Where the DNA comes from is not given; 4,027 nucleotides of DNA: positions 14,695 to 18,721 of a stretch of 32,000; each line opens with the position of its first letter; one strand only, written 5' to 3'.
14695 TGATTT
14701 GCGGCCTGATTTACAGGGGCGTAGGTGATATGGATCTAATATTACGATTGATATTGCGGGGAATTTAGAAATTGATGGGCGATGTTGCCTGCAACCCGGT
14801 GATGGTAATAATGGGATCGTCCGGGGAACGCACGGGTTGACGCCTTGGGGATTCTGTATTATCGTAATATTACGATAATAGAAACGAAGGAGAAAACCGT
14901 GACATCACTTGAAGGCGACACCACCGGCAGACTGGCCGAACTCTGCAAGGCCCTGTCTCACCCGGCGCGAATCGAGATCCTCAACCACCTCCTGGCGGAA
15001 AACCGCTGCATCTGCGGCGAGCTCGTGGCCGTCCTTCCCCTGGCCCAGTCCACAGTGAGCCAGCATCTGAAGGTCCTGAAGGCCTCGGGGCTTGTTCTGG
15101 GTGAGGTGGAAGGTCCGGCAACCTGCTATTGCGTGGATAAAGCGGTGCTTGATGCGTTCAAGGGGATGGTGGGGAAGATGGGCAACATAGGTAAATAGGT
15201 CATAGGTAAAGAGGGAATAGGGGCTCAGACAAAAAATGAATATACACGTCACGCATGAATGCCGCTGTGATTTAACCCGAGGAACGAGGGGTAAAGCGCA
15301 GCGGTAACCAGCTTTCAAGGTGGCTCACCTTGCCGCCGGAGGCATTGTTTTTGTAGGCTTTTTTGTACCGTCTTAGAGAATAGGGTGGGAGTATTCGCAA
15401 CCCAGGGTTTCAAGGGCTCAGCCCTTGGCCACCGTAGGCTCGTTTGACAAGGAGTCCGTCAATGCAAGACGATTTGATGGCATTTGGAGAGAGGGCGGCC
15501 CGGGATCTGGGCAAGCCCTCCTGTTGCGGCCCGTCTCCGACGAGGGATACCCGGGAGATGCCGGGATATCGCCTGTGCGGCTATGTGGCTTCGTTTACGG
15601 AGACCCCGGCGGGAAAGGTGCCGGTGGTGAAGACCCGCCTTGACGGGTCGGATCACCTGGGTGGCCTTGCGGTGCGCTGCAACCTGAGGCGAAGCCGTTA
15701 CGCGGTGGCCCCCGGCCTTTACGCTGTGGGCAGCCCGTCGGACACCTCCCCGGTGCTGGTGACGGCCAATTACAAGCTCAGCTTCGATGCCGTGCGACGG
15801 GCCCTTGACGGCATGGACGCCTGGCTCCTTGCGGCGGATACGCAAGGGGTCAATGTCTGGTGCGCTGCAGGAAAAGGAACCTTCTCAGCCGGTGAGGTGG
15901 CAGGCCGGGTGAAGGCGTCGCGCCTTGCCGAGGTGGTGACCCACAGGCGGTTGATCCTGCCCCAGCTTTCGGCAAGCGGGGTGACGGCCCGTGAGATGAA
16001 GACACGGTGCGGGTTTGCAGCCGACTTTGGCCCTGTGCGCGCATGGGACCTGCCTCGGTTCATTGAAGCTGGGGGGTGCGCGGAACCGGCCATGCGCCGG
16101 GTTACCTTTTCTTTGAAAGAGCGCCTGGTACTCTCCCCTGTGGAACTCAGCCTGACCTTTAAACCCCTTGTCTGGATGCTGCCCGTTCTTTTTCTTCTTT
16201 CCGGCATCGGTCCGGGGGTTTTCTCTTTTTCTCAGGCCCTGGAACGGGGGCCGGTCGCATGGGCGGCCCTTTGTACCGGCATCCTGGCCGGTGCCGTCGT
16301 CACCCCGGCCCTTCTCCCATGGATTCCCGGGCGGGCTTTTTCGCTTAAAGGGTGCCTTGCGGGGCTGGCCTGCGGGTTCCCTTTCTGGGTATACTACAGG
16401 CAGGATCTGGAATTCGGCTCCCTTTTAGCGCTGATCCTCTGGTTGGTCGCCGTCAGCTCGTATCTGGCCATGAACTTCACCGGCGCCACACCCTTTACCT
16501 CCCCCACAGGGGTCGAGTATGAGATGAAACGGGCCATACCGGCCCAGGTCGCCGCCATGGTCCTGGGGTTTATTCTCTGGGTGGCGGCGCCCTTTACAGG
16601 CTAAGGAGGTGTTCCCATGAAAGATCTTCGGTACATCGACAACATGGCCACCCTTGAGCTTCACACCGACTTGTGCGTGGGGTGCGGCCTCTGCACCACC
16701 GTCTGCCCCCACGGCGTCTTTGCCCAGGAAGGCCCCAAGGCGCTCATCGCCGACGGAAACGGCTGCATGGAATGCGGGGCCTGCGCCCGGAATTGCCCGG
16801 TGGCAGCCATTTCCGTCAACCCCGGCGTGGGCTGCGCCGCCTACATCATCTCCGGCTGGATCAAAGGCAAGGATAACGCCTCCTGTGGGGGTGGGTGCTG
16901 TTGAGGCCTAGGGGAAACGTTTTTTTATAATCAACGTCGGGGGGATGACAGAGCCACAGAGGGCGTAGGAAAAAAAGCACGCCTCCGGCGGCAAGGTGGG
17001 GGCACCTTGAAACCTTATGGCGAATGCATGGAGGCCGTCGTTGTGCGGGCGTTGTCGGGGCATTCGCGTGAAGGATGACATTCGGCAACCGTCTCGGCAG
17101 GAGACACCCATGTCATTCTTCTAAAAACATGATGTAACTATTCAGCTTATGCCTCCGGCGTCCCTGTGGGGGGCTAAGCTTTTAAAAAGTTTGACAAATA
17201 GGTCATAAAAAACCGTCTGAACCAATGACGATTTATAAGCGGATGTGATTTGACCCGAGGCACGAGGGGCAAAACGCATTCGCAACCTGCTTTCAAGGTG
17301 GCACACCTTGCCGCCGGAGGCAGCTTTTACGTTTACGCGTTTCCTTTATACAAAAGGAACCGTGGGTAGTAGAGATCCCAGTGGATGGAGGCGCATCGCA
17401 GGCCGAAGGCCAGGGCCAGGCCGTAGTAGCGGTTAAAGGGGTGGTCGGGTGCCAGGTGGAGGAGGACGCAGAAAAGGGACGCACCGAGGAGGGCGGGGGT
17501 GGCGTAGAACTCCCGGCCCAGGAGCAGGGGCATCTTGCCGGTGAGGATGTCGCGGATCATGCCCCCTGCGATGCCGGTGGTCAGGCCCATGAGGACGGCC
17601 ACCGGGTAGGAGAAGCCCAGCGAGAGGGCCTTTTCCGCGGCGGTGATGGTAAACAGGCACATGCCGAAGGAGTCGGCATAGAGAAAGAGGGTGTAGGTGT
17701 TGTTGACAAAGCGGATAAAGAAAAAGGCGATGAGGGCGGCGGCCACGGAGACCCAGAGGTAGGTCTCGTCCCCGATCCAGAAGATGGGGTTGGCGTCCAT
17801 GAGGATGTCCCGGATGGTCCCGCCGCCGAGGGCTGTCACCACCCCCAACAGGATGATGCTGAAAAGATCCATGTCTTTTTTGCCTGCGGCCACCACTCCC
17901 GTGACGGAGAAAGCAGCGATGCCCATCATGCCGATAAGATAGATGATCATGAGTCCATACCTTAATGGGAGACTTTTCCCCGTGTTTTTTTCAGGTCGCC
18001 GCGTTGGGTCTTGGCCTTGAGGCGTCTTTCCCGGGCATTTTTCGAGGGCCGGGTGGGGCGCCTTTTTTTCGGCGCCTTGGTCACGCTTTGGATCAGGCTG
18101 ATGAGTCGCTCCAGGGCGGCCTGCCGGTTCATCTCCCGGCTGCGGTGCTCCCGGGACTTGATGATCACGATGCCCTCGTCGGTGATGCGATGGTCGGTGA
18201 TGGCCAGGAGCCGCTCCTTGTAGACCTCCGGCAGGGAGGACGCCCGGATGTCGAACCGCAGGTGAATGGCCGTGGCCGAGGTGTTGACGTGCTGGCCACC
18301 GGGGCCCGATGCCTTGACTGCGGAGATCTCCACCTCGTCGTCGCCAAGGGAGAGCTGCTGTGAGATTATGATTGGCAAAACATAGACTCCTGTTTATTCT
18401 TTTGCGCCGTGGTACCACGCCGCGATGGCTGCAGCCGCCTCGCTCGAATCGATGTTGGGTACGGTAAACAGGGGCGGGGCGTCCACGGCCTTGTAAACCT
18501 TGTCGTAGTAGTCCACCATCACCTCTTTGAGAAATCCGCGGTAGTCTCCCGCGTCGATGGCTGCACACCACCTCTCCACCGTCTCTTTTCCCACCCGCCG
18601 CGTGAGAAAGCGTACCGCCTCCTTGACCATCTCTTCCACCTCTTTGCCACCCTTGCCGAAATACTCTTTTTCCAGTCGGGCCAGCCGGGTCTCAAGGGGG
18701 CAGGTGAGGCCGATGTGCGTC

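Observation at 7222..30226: Dense, modular, structured intergenic repeat family marking almost every operon boundary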

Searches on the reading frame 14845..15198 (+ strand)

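Call 10: search_protein_families(library=pfam, proteins=[window:14845-15198:+])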
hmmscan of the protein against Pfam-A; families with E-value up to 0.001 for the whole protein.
window:14845-15198:+ (117 aa): 4 families
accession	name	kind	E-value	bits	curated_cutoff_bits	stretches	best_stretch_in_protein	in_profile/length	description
PF01022.26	HTH_5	-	1.2e-11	44.7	22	1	39-84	1-45/47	Bacterial regulatory protein, arsR family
PF12840.13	HTH_20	-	3.8e-09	36.8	27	1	37-84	1-48/51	Helix-turn-helix domain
PF12802.13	MarR_2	-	5.1e-05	23.8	27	1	41-84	6-50/61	MarR family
PF13412.12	HTH_24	-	0.0009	19.2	21.9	0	42-84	5-47/48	Winged helix-turn-helix DNA-binding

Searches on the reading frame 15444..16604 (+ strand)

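Call 10: search_protein_families(library=pfam, proteins=[window:15444-16604:+])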
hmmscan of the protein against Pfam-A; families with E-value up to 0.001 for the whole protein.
window:15444-16604:+ (386 aa): 1 family
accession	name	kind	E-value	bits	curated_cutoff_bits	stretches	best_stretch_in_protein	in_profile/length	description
PF03599.22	CdhD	-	2.7e-13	49.9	24.8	1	85-185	265-367/387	CO dehydrogenase/acetyl-CoA synthase delta subunit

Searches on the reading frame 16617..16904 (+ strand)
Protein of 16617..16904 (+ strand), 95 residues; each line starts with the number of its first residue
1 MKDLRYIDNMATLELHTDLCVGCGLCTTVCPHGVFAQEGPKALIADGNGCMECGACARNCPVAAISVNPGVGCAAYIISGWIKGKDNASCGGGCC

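Call 10: search_protein_families(library=pfam, proteins=[window:16617-16904:+])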
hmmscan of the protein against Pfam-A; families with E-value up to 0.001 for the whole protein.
window:16617-16904:+ (95 aa): 14 families
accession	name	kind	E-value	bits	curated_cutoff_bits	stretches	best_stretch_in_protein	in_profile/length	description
PF00037.32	Fer4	-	9.1e-13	47.9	21.1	2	16-34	4-22/24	4Fe-4S binding domain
PF12838.12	Fer4_7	-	1.1e-09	39.1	27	1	10-34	28-52/52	4Fe-4S dicluster domain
PF13187.11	Fer4_9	-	6.1e-09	36.2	27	1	20-65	2-52/52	4Fe-4S dicluster domain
PF13183.11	Fer4_8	-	6.9e-09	36.6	27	1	16-34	50-68/68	4Fe-4S dicluster domain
PF14697.11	Fer4_21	-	1.5e-08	35.1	35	1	9-31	30-52/59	4Fe-4S dicluster domain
PF13534.11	Fer4_17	-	5.7e-08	33.6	22.2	1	15-34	41-60/61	4Fe-4S dicluster domain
PF13484.11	Fer4_16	-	1.6e-07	32.4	30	0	20-38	2-20/66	4Fe-4S double cluster binding domain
PF13237.11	Fer4_10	-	1.8e-07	31.4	25.5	1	15-61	4-53/53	4Fe-4S dicluster domain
PF12797.12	Fer4_2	-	2.6e-07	30.6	24.5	1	16-31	6-21/22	4Fe-4S binding domain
PF12837.12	Fer4_6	-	9.2e-07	29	25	1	18-35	7-24/24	4Fe-4S binding domain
PF25160.1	LdpA_Fe-S-bd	-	1.8e-06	28.1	27.6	1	14-36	22-44/49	LdpA Fe-S cluster-binding domain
PF17179.9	Fer4_22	-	6.4e-05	24.2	27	0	14-33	75-94/95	4Fe-4S dicluster domain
PF12800.12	Fer4_4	-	0.0001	22.8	24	1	18-31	2-15/17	4Fe-4S binding domain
PF12798.12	Fer4_3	-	0.00059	20.9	27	0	20-33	1-14/15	4Fe-4S binding domain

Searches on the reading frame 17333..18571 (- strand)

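Call 10: search_protein_families(library=pfam, proteins=[window:17333-18571:-])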
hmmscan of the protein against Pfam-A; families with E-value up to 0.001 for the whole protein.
window:17333-18571:- (412 aa): 1 family
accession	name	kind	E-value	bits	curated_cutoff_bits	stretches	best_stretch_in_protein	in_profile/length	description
PF03458.18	Gly_transporter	-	7.2e-42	141.6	23.5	2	213-286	3-77/78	Glycine transporter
